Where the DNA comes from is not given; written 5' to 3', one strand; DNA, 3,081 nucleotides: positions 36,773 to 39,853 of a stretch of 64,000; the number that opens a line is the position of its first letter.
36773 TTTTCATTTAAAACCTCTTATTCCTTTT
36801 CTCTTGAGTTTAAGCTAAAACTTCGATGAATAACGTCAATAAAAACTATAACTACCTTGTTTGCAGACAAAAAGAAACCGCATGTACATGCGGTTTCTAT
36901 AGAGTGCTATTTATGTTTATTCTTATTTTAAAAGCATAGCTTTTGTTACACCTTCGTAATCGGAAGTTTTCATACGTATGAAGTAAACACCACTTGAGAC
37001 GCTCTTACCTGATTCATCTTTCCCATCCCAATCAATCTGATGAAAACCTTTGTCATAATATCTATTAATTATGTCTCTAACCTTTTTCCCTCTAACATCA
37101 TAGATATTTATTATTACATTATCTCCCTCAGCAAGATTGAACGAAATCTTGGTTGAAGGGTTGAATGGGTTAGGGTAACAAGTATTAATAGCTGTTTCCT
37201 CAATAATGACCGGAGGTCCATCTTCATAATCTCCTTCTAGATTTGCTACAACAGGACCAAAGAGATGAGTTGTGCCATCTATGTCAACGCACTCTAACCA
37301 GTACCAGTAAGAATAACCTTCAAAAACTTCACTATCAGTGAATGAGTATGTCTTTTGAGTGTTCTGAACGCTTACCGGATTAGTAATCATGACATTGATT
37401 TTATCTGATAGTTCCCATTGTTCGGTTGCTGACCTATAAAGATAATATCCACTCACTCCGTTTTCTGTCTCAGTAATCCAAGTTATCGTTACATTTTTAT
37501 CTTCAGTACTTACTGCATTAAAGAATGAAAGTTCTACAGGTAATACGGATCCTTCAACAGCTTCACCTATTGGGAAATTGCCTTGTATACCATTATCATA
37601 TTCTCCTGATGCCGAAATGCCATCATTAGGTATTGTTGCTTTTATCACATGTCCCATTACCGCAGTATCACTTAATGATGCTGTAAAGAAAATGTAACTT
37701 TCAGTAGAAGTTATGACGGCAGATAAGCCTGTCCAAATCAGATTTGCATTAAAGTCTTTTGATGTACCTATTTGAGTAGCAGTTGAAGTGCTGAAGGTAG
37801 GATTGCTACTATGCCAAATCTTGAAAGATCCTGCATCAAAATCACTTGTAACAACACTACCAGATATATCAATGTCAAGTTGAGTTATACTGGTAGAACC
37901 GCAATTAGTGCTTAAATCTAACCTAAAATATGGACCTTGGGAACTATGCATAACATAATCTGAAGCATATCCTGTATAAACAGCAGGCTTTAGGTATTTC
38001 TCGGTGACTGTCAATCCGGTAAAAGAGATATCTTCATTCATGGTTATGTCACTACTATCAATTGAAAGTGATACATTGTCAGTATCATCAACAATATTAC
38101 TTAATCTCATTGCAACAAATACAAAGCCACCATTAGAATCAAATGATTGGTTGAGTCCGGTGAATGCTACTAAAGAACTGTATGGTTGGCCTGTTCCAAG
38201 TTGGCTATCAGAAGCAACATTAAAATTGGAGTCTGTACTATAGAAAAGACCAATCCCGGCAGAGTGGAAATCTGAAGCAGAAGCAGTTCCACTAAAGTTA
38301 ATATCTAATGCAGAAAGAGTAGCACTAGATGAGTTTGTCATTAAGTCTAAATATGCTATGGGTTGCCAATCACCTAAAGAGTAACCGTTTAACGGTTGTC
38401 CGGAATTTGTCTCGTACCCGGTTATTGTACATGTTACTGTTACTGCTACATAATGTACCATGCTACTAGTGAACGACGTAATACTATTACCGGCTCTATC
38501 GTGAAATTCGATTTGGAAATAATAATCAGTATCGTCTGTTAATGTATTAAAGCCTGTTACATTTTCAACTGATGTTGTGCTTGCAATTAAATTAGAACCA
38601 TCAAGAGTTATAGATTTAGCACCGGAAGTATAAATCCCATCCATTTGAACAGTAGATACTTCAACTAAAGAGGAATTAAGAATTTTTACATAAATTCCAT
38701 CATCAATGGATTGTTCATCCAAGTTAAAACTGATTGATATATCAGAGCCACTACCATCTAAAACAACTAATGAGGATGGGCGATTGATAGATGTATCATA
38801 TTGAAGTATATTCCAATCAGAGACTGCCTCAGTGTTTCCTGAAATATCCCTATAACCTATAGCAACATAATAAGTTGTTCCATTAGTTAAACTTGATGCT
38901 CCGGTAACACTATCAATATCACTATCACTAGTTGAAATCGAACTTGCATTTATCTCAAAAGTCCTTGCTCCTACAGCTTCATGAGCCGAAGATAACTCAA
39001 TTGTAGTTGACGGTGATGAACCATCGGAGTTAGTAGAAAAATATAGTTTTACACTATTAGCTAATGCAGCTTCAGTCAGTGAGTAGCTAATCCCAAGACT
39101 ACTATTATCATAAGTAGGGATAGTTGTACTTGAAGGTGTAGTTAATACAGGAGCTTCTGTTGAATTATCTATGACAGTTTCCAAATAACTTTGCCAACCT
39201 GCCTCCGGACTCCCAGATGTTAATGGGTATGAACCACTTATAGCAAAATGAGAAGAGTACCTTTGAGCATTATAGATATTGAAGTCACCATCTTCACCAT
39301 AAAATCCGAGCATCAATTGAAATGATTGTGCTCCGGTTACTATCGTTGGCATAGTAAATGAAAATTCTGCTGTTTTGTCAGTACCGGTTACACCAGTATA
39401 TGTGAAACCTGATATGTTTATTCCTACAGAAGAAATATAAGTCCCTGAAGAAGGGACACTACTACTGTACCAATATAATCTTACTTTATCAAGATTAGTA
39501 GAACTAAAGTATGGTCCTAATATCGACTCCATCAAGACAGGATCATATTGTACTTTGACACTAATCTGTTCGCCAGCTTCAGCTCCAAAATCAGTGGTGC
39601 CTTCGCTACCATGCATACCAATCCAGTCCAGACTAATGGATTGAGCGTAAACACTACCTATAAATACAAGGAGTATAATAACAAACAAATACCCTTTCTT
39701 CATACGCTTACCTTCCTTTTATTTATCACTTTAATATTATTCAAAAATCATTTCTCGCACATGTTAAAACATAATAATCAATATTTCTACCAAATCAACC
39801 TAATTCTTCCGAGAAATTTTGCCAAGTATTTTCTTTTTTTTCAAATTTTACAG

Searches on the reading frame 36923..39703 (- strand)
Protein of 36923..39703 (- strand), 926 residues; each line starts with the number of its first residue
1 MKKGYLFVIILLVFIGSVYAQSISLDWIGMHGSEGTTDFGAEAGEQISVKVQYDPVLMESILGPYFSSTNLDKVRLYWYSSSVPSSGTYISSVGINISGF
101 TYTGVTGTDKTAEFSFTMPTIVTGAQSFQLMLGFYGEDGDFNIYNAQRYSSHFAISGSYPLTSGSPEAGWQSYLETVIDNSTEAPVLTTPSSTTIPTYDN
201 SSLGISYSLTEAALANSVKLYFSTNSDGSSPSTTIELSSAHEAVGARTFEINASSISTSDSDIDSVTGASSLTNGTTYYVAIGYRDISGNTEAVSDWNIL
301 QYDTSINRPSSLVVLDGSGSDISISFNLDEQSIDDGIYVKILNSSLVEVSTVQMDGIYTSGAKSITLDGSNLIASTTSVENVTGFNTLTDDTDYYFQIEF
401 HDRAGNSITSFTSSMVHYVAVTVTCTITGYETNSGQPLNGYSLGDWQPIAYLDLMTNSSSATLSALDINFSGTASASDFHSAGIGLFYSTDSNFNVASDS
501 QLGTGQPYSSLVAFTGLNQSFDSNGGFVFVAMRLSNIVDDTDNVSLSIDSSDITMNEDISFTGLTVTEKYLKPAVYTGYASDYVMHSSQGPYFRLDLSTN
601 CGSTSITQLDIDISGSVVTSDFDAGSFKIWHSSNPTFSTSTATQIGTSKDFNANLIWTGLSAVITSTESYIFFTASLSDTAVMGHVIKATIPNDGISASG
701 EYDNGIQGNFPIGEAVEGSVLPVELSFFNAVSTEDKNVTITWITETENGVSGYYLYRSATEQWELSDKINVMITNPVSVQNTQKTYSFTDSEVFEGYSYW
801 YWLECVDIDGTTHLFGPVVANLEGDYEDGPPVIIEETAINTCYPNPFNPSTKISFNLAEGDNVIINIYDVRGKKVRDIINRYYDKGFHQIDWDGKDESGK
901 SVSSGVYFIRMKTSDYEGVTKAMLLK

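Call 67: search_protein_families(library=pfam, proteins=[window:36923-39703:-], max_evalue=0.0001)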
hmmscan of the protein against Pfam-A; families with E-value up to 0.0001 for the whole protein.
window:36923-39703:- (926 aa): 2 families
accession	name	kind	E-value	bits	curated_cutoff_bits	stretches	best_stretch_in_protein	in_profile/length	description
PF13860.13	FlgD_ig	-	2.9e-10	40.4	27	1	857-914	18-76/79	FlgD Ig-like domain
PF18962.6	Por_Secre_tail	-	9e-08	32.8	27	1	843-921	2-72/75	Secretion system C-terminal sorting domain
